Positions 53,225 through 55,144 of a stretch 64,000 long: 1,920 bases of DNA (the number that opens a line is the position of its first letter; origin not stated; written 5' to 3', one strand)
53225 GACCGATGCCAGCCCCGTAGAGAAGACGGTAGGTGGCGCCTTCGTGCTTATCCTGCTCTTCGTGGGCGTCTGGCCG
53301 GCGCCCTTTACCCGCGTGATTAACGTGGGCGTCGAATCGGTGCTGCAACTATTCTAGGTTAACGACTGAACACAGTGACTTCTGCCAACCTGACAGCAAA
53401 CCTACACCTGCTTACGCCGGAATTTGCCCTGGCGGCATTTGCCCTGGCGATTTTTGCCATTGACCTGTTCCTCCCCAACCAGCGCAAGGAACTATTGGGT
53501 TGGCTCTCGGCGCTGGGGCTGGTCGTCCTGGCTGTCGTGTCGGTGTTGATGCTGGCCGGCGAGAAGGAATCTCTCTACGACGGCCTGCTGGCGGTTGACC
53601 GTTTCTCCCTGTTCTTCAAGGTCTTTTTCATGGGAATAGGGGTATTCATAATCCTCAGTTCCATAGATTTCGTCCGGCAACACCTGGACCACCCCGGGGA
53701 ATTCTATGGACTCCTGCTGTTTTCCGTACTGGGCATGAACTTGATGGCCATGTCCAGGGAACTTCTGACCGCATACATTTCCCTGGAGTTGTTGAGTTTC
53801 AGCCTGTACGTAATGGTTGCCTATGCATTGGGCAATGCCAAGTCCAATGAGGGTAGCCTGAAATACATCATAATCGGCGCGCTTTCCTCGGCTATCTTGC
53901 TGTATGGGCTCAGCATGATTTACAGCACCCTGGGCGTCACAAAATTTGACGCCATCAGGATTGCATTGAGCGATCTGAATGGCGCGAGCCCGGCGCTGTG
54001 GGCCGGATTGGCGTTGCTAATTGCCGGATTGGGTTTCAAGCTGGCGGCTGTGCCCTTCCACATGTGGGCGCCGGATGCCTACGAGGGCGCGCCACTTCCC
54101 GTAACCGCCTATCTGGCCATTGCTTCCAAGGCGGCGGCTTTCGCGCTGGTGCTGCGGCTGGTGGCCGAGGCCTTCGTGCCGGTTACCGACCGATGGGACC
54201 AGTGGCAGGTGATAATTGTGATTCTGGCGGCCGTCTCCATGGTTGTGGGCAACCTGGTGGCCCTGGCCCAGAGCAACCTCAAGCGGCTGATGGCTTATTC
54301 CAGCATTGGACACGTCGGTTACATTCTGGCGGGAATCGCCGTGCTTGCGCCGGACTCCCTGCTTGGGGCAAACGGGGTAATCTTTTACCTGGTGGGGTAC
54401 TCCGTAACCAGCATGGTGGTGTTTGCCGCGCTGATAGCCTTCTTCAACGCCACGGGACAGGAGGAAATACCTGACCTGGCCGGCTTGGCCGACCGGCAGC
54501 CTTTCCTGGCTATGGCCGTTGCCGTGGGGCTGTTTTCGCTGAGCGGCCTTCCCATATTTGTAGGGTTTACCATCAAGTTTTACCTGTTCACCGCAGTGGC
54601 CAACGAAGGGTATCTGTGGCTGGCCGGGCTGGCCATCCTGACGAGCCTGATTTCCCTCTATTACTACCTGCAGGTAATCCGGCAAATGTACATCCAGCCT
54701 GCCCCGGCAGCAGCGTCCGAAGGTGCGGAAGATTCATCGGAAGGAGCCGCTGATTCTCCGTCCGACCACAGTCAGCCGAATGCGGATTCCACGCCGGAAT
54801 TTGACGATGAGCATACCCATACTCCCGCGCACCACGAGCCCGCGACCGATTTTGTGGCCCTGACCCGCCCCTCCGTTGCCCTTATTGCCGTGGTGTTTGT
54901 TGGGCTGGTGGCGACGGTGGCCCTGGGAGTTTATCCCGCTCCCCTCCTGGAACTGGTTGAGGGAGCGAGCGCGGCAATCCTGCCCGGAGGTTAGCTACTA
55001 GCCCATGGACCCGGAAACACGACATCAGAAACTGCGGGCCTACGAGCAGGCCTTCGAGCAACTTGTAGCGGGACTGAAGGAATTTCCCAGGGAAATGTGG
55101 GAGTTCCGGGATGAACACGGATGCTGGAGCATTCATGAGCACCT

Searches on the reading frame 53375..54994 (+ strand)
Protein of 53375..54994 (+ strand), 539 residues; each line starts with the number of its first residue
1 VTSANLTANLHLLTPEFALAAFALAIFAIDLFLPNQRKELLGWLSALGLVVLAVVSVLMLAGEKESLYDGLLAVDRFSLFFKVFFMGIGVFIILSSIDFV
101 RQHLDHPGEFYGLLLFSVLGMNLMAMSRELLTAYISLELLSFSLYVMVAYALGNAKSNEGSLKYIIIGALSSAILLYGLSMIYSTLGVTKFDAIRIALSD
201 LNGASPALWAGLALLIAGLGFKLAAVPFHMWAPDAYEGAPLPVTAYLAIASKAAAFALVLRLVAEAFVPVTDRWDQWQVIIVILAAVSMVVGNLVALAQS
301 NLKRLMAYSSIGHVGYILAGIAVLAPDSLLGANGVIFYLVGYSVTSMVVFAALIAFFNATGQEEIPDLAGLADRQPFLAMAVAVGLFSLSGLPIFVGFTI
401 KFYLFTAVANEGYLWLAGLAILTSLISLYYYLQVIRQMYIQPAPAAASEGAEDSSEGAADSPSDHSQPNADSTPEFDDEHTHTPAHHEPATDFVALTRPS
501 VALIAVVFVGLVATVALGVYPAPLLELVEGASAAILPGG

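Call 14: find_encoding_contigs(protein=window:53375-54994:+, flank=10000, max_places=2)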
Protein window:53375-54994:+ (539 aa): 2 contigs read that carry it; 2 places shown.
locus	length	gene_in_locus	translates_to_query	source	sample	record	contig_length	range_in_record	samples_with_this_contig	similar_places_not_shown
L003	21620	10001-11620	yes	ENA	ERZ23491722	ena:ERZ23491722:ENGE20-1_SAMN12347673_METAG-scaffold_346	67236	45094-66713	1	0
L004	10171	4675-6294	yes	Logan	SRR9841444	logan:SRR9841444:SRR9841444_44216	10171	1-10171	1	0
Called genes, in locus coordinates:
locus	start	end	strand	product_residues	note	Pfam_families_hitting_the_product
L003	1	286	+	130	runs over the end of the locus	PF00507:Oxidored_q4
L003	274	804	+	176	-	PF01058:Oxidored_q6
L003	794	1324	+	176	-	PF00329:Complex1_30kDa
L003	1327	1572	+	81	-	-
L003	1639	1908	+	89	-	-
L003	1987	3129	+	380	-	PF00346:Complex1_49kDa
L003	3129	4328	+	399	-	PF00146:NADHdh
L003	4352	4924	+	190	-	PF14697:Fer4_21 (faint), PF12838:Fer4_7, PF13187:Fer4_9 (weak), PF13237:Fer4_10 (weak), PF13484:Fer4_16 (weak), PF00037:Fer4 (weak), PF12797:Fer4_2 (weak), PF12837:Fer4_6 (weak), +1 more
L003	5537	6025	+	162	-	PF00499:Oxidored_q3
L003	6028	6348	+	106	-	PF00420:Oxidored_q2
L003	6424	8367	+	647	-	PF00662:Proton_antipo_N, PF00361:Proton_antipo_M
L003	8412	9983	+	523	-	PF00361:Proton_antipo_M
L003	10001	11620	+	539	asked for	PF00361:Proton_antipo_M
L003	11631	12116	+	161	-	PF12867:DinB_2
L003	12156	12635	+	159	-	PF02481:DNA_processg_A (weak), PF18306:LDcluster4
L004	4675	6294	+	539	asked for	PF00361:Proton_antipo_M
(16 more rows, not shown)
